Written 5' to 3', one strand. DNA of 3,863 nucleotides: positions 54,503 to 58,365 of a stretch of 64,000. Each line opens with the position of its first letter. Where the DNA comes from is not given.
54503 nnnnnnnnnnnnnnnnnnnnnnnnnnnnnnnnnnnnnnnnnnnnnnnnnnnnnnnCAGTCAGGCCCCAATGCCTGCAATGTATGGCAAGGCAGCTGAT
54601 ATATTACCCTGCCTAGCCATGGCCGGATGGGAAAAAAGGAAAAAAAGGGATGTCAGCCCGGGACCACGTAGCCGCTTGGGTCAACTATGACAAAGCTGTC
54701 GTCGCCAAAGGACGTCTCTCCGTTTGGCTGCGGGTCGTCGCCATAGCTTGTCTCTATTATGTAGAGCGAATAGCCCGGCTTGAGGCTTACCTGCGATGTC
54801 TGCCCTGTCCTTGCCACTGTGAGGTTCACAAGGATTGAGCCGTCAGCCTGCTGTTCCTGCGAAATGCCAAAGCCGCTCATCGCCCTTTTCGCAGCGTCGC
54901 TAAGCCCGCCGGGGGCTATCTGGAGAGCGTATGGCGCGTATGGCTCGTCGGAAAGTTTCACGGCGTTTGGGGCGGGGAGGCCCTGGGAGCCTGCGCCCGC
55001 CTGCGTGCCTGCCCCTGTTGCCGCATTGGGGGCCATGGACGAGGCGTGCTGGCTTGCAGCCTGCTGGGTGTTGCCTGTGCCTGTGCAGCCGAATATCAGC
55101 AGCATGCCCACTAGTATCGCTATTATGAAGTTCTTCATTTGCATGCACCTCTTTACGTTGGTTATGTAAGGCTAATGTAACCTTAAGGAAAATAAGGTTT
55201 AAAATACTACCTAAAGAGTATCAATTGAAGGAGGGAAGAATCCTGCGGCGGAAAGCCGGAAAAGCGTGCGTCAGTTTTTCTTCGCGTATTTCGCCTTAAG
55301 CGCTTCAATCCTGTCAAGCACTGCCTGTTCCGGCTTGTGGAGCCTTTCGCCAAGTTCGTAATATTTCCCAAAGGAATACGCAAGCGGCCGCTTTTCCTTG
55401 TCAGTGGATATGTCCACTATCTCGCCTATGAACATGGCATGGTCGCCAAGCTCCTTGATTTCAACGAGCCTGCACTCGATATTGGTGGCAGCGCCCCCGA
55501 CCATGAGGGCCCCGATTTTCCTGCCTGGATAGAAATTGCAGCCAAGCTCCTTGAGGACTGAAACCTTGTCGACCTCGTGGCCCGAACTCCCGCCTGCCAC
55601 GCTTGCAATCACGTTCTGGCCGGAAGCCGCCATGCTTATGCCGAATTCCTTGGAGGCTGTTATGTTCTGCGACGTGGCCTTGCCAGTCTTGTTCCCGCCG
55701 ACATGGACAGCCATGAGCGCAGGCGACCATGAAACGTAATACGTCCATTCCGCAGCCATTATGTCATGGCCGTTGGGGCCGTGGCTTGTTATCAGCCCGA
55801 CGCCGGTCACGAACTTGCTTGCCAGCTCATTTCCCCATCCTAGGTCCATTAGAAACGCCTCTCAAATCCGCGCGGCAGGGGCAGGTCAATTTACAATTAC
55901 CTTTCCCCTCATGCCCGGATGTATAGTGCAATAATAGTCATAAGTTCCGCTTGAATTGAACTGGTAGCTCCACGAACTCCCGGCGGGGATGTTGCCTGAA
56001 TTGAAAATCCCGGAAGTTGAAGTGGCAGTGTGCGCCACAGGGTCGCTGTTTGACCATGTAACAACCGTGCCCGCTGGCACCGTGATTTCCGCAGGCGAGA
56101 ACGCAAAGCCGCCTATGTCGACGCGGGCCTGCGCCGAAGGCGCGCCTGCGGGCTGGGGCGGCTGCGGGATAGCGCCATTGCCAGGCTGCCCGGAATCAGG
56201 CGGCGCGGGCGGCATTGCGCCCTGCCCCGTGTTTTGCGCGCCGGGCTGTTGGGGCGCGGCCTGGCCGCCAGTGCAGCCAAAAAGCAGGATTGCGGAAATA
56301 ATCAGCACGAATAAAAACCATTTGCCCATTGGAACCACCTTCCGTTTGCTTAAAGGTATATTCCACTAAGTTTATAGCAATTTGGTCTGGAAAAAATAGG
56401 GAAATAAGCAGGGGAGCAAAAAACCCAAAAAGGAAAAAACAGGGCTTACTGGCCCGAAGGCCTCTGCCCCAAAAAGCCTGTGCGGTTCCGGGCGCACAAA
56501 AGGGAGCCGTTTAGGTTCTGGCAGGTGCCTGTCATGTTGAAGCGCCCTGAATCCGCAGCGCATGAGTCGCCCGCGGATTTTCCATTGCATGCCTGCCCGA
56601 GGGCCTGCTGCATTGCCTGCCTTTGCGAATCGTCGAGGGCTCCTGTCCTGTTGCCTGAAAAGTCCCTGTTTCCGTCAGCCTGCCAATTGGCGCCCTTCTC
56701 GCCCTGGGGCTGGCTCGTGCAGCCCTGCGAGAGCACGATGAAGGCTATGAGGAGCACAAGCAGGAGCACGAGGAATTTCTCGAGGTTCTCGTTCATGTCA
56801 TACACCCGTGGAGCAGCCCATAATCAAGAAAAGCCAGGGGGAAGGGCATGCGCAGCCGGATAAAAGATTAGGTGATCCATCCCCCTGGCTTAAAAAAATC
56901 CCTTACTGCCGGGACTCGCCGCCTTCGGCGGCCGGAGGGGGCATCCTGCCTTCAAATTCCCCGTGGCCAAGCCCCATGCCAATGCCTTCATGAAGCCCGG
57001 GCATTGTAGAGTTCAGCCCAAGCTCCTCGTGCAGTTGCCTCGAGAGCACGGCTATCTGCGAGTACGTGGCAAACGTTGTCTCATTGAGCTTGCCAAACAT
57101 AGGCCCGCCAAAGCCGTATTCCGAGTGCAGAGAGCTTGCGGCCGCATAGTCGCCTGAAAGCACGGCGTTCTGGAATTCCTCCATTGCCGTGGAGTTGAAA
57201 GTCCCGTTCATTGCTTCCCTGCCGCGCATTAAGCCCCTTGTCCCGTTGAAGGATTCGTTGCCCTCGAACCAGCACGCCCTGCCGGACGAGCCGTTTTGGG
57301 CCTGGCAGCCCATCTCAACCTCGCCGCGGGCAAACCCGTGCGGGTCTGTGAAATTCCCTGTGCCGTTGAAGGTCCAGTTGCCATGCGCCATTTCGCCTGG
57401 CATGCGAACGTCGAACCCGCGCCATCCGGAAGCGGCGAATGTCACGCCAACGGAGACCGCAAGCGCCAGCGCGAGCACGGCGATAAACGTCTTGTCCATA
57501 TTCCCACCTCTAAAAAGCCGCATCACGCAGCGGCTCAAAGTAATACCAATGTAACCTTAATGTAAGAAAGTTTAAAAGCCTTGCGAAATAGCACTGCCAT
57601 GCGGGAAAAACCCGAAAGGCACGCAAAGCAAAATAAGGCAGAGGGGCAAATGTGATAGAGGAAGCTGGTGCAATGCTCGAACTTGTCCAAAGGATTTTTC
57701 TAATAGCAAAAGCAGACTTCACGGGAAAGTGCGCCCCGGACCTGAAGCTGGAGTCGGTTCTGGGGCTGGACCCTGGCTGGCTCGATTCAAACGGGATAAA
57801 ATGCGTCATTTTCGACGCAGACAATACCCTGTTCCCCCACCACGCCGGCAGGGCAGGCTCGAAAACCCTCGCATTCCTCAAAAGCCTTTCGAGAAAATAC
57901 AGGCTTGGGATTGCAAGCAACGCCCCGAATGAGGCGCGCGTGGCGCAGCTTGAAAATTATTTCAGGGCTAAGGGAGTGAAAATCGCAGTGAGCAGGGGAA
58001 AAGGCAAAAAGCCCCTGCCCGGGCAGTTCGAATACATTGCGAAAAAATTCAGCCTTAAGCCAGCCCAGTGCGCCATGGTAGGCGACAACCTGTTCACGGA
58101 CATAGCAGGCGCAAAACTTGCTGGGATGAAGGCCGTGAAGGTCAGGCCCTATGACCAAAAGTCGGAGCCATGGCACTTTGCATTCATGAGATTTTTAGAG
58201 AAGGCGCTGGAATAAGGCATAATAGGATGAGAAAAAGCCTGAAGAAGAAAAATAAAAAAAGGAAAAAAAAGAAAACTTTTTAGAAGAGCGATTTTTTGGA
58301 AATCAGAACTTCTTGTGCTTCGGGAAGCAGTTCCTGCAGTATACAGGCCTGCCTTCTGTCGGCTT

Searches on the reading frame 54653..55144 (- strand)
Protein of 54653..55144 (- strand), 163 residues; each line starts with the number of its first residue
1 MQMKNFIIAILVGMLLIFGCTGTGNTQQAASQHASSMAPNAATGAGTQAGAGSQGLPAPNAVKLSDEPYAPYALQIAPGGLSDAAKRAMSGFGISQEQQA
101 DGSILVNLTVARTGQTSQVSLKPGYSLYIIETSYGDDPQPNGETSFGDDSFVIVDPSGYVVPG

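Call 3: search_protein_families(library=pfam, proteins=[window:54653-55144:-])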
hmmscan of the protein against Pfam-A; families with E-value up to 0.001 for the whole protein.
window:54653-55144:- (163 aa): 0 families

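Call 4: search_protein_families(library=ncbifam, proteins=[window:54653-55144:-])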
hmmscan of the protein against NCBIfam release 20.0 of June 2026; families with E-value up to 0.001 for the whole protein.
window:54653-55144:- (163 aa): 0 families

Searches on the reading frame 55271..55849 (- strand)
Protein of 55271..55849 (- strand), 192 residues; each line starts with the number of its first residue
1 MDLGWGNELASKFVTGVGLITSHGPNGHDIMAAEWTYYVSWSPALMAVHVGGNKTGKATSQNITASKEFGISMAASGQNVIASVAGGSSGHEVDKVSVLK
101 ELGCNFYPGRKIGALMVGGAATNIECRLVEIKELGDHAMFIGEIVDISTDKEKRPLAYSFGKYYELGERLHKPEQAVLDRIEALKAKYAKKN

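Call 3: search_protein_families(library=pfam, proteins=[window:55271-55849:-])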
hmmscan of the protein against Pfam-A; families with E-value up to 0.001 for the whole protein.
window:55271-55849:- (192 aa): 1 family
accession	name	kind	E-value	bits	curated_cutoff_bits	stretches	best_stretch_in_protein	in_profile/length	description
PF01613.24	Flavin_Reduct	-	7e-28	98.1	27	1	11-166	2-152/153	Flavin reductase like domain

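Call 4: search_protein_families(library=ncbifam, proteins=[window:55271-55849:-])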
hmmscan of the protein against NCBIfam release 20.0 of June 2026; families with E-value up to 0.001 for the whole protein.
window:55271-55849:- (192 aa): 7 families
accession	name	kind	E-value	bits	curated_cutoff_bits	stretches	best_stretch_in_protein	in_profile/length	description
NF045630.1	monooxsub_HsaB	equivalog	3e-10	40.2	230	1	11-175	15-168/186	3-hydroxy-9,10-secoandrosta-1,3,5(10)-triene-9,17-dione monooxygenase reductase subunit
NF042921.1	HpaC_Thermus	equivalog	6.3e-09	36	200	1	10-164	9-147/150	4-hydroxyphenylacetate 3-monooxygenase reductase subunit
NF052639.1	FlvnRedFerAPor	equivalog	2.4e-08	33.8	260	1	11-165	12-154/158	flavin reductase FerA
NF045733.1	StyMonoxStyB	equivalog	1.3e-07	31.7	200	1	10-164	8-147/150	styrene monooxygenase NADH-dependent flavin reductase subunit StyB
TIGR03615.1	RutF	equivalog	2.2e-07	31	254.75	1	11-165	11-155/156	NADH-dependent FMN reductase RutF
NF045919.1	HphnlacHdxRed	equivalog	1.5e-05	24.2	340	1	12-165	16-157/309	p-hydroxyphenylacetate 3-hydroxylase reductase component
TIGR02296.1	HpaC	equivalog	5.1e-05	23.4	205.95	1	11-158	6-145/154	4-hydroxyphenylacetate 3-monooxygenase, reductase component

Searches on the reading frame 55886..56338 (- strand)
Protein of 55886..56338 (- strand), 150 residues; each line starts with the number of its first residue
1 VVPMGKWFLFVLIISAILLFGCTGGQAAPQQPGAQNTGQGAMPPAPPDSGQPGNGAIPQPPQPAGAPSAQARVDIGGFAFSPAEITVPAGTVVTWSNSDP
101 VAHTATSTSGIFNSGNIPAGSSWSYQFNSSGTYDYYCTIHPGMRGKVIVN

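Call 57: search_protein_families(library=pfam, proteins=[window:55886-56338:-], max_evalue=0.01)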
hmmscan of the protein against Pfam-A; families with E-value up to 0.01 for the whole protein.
window:55886-56338:- (150 aa): 2 families
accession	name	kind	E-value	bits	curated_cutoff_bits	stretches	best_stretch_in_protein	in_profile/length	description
PF00127.26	Copper-bind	-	4.9e-12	46.6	21.2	1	70-150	4-99/99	Copper binding proteins, plastocyanin/azurin family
PF13473.12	Cupredoxin_1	-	3.2e-10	40.4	27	1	71-149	23-104/104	Cupredoxin-like domain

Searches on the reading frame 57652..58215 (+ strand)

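Call 60: search_protein_families(library=pfam, proteins=[window:57652-58215:+], max_evalue=0.001)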
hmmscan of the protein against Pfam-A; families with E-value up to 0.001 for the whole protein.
window:57652-58215:+ (187 aa): 4 families
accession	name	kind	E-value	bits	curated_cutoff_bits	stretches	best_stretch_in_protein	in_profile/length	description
PF00702.32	Hydrolase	-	2.1e-14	54.8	26.4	1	72-158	106-191/191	haloacid dehalogenase-like hydrolase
PF13242.12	Hydrolase_like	-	1.8e-11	44.2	22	1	120-165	4-49/75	HAD-hyrolase-like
PF13419.12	HAD_2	-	1.2e-10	42.2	23.8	1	74-163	86-177/178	Haloacid dehalogenase-like hydrolase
PF09419.16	PGP_phosphatase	-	1.4e-10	41.5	20.4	1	27-163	17-162/168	Mitochondrial PGP phosphatase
